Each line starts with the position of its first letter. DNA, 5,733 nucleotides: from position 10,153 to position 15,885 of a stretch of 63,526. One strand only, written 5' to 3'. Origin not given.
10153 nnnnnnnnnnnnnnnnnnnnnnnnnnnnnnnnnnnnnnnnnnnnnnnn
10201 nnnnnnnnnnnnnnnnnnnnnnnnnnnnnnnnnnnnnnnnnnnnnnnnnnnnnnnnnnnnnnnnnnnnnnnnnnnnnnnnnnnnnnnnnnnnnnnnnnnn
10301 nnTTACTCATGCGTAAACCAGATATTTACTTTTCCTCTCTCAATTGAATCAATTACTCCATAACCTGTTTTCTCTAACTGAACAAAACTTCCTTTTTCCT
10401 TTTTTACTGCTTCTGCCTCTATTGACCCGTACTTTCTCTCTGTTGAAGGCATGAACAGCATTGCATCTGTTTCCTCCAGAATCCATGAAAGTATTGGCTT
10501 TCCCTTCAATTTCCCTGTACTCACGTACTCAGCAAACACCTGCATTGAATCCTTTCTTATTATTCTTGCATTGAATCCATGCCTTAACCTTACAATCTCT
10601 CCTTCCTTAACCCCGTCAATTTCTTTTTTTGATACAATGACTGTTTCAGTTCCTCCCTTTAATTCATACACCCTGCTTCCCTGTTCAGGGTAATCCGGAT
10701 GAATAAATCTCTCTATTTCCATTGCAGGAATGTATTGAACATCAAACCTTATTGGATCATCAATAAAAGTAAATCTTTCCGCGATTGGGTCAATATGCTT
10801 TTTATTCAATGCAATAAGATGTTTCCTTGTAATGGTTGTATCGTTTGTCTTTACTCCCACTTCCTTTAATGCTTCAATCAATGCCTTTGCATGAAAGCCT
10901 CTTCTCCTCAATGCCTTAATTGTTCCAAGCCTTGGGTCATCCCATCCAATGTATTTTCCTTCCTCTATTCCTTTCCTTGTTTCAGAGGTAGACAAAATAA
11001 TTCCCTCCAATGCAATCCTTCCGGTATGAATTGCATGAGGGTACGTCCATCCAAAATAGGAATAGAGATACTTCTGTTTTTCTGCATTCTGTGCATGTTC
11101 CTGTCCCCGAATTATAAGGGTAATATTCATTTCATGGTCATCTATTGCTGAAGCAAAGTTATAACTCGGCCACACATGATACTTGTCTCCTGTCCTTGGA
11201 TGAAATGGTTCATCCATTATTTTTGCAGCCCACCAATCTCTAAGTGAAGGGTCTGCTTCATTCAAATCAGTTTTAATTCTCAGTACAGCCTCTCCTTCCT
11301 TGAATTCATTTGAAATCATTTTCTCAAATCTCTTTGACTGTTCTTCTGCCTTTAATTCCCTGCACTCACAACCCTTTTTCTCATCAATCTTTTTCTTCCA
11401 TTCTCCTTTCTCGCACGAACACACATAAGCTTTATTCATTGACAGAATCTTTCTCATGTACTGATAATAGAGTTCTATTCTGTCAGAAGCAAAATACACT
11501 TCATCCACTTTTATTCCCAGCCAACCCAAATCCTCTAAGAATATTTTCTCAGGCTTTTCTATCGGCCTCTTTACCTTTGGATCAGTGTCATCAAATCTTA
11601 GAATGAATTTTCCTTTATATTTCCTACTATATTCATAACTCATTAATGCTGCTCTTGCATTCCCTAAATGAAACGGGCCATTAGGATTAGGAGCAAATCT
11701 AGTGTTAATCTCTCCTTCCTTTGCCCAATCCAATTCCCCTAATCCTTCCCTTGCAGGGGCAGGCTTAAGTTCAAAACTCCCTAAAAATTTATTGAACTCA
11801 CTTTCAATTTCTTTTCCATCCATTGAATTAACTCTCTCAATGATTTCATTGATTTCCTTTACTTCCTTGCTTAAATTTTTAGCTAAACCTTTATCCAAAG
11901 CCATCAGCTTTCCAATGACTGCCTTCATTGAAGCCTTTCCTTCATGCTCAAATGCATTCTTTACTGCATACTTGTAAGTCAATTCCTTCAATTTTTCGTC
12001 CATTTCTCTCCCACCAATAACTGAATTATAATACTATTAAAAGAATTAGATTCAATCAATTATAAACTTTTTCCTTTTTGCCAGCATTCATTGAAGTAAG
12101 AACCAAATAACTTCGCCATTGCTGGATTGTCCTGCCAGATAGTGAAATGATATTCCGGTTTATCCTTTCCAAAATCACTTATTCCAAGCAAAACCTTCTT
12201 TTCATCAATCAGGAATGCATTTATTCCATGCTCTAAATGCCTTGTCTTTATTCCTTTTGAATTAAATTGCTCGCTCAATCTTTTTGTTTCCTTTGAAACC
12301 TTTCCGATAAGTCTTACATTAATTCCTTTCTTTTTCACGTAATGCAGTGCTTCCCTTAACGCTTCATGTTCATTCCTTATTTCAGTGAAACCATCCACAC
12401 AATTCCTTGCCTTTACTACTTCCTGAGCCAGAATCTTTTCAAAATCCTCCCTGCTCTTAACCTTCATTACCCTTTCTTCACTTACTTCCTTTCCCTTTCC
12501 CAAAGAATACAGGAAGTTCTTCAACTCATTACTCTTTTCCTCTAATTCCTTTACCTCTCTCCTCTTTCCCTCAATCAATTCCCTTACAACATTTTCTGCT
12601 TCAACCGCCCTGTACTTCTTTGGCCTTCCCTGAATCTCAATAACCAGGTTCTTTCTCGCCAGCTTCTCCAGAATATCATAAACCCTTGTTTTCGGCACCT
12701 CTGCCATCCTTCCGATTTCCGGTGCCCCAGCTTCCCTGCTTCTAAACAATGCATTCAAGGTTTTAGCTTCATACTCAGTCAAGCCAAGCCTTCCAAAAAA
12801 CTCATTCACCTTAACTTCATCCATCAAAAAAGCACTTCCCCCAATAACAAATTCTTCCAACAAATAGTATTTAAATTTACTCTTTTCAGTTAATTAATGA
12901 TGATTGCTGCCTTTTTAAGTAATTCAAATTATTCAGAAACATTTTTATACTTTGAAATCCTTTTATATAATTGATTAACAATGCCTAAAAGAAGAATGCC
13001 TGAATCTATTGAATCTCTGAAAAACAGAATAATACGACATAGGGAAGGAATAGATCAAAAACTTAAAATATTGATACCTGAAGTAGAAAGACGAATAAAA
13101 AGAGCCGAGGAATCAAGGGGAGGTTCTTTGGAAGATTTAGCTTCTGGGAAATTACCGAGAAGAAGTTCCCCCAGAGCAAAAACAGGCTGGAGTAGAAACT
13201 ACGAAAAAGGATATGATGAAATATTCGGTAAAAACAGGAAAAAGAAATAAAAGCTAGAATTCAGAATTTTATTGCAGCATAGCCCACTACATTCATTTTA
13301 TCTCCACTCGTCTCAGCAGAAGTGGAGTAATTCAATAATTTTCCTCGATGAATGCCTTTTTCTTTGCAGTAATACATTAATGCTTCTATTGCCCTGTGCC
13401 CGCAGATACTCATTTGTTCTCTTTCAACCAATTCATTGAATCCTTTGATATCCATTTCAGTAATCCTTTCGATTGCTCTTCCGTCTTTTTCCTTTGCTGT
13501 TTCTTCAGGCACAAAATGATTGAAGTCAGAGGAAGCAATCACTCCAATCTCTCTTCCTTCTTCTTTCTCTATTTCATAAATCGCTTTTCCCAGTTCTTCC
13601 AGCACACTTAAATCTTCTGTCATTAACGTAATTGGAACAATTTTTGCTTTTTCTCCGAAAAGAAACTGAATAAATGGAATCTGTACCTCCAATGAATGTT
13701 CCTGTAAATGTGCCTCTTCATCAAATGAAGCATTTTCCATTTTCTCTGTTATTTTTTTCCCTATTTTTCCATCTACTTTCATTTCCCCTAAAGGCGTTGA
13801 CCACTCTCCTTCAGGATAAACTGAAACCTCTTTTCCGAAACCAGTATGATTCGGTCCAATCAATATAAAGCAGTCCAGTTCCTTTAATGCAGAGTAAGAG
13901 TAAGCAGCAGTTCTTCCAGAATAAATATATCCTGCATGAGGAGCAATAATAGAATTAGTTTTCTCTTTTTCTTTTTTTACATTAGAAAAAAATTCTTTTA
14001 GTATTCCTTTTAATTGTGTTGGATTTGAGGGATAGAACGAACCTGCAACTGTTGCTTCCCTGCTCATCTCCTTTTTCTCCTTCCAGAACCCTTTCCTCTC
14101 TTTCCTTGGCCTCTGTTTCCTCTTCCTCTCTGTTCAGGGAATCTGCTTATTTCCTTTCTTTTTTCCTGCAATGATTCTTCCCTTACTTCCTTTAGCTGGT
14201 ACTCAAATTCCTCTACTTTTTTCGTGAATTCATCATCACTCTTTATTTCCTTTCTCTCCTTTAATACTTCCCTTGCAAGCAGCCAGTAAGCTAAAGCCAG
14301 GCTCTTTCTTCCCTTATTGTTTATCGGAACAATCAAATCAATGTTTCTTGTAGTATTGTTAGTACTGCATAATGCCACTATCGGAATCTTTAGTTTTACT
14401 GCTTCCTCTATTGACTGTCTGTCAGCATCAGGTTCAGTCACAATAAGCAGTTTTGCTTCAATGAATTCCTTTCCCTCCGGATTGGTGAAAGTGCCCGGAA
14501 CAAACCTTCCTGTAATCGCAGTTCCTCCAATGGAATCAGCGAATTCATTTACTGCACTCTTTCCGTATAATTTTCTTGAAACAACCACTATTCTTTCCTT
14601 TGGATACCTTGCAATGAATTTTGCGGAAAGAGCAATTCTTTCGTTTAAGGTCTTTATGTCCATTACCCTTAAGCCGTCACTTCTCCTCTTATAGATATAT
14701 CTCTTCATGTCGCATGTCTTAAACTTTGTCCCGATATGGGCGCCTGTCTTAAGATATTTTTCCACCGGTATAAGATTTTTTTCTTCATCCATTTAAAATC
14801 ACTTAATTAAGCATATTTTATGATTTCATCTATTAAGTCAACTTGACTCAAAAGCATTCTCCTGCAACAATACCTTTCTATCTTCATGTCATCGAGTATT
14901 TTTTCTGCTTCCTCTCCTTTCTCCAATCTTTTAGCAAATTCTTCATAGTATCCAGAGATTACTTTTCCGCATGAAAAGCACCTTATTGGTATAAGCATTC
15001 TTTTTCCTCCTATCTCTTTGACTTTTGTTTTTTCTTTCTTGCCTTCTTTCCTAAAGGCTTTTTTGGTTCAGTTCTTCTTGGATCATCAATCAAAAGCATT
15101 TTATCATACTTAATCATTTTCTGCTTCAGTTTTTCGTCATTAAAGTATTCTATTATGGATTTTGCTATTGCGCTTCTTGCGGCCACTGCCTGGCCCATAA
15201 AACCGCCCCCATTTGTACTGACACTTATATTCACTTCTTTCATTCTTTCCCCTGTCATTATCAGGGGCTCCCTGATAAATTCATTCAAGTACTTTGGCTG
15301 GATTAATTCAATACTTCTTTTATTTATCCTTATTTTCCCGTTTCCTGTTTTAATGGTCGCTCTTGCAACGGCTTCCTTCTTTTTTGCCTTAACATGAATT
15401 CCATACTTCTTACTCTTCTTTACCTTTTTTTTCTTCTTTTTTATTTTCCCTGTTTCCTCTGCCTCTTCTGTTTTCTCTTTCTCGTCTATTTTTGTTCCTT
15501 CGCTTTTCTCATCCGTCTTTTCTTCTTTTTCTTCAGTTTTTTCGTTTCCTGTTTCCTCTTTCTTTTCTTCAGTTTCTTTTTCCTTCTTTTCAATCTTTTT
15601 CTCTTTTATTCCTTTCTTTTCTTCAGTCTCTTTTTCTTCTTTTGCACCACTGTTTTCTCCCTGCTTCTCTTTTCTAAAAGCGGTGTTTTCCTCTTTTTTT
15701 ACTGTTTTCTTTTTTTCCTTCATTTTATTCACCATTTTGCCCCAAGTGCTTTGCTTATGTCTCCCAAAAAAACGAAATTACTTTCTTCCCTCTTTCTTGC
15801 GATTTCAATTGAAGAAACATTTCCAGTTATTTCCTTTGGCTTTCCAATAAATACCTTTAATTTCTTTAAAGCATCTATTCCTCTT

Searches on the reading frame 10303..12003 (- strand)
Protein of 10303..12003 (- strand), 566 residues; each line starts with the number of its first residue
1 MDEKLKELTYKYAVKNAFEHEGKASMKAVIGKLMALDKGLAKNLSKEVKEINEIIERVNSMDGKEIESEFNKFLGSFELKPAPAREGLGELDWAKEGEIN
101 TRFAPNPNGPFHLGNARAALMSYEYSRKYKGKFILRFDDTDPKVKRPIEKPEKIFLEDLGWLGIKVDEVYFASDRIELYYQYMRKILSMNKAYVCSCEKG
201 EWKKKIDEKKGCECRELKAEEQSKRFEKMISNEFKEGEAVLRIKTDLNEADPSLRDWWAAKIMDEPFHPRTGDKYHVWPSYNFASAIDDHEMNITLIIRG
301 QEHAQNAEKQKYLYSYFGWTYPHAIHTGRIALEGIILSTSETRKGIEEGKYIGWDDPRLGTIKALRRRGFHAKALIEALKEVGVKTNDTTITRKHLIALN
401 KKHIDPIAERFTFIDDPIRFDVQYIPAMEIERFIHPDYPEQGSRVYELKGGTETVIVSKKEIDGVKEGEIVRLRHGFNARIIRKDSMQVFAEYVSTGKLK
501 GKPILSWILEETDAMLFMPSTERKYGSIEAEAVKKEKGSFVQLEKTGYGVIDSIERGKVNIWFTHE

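Call 64: search_protein_families(library=pfam, proteins=[window:10303-12003:-], max_evalue=0.001)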
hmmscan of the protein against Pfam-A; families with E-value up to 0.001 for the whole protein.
window:10303-12003:- (566 aa): 2 families
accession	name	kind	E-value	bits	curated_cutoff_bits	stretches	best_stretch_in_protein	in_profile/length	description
PF00749.27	tRNA-synt_1c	-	8.6e-74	248.7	23.4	1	98-405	1-313/314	tRNA synthetases class I (E and Q), catalytic domain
PF03950.23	tRNA-synt_1c_C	-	1.1e-10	42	23.9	1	408-484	1-76/91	tRNA synthetases class I (E and Q), anti-codon binding domain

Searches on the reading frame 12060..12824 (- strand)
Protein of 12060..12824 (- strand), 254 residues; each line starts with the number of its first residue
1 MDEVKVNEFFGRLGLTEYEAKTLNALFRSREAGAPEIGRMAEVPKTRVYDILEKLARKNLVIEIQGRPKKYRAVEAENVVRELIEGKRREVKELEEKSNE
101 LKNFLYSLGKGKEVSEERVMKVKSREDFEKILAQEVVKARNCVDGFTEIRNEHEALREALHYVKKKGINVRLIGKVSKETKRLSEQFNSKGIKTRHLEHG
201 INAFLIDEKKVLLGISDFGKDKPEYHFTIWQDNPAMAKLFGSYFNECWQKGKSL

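Call 64: search_protein_families(library=pfam, proteins=[window:12060-12824:-], max_evalue=0.001)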
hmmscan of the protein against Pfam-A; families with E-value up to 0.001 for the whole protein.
window:12060-12824:- (254 aa): 1 family
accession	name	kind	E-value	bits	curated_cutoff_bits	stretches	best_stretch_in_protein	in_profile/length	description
PF01978.25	TrmB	-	7e-19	67.9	25.6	1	13-77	4-68/68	Sugar-specific transcriptional regulator TrmB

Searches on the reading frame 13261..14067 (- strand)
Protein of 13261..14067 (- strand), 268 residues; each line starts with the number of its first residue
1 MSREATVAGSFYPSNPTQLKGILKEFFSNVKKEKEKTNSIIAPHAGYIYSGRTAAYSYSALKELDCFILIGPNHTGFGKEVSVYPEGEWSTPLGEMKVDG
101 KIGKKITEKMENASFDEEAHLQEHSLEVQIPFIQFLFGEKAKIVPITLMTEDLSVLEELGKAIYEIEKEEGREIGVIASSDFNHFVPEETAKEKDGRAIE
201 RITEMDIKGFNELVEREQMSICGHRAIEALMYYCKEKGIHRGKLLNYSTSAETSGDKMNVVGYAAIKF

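Call 64: search_protein_families(library=pfam, proteins=[window:13261-14067:-], max_evalue=0.001)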
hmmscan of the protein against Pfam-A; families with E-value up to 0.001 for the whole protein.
window:13261-14067:- (268 aa): 2 families
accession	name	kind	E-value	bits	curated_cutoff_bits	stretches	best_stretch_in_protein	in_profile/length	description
PF01875.22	Memo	-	4.9e-83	278.9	27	1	4-266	1-268/269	Memo-like protein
PF02900.23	LigB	-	0.00012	21.7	26.3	1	89-212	79-217/269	Catalytic LigB subunit of aromatic ring-opening dioxygenase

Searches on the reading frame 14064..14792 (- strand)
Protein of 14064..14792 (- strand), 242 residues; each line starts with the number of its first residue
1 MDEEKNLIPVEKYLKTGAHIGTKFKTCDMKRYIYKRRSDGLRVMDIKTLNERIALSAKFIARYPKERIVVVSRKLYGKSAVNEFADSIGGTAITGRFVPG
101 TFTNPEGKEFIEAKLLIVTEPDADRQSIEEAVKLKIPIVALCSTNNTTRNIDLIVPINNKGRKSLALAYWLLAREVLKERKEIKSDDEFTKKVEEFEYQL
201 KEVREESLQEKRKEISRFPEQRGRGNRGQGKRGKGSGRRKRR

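Call 64: search_protein_families(library=pfam, proteins=[window:14064-14792:-], max_evalue=0.001)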
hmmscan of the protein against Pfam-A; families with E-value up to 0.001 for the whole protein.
window:14064-14792:- (242 aa): 1 family
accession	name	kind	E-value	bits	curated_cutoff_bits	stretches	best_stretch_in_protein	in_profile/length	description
PF00318.25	Ribosomal_S2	-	4.1e-20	72.4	26.1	2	114-176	151-213/216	Ribosomal protein S2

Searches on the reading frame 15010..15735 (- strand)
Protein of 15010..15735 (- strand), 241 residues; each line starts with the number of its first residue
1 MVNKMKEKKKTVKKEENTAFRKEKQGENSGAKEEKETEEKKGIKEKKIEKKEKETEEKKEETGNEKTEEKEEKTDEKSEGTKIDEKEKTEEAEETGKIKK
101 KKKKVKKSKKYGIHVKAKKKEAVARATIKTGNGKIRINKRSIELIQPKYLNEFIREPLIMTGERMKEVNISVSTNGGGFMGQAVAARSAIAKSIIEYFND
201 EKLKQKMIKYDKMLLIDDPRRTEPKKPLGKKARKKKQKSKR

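Call 25: search_protein_families(library=pfam, proteins=[window:15010-15735:-], max_evalue=0.01)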
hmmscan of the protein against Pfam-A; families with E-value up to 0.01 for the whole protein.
window:15010-15735:- (241 aa): 1 family
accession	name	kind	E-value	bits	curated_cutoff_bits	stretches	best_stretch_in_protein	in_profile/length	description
PF00380.25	Ribosomal_S9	-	2.9e-34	118.6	22.5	1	118-241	2-121/121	Ribosomal protein S9/S16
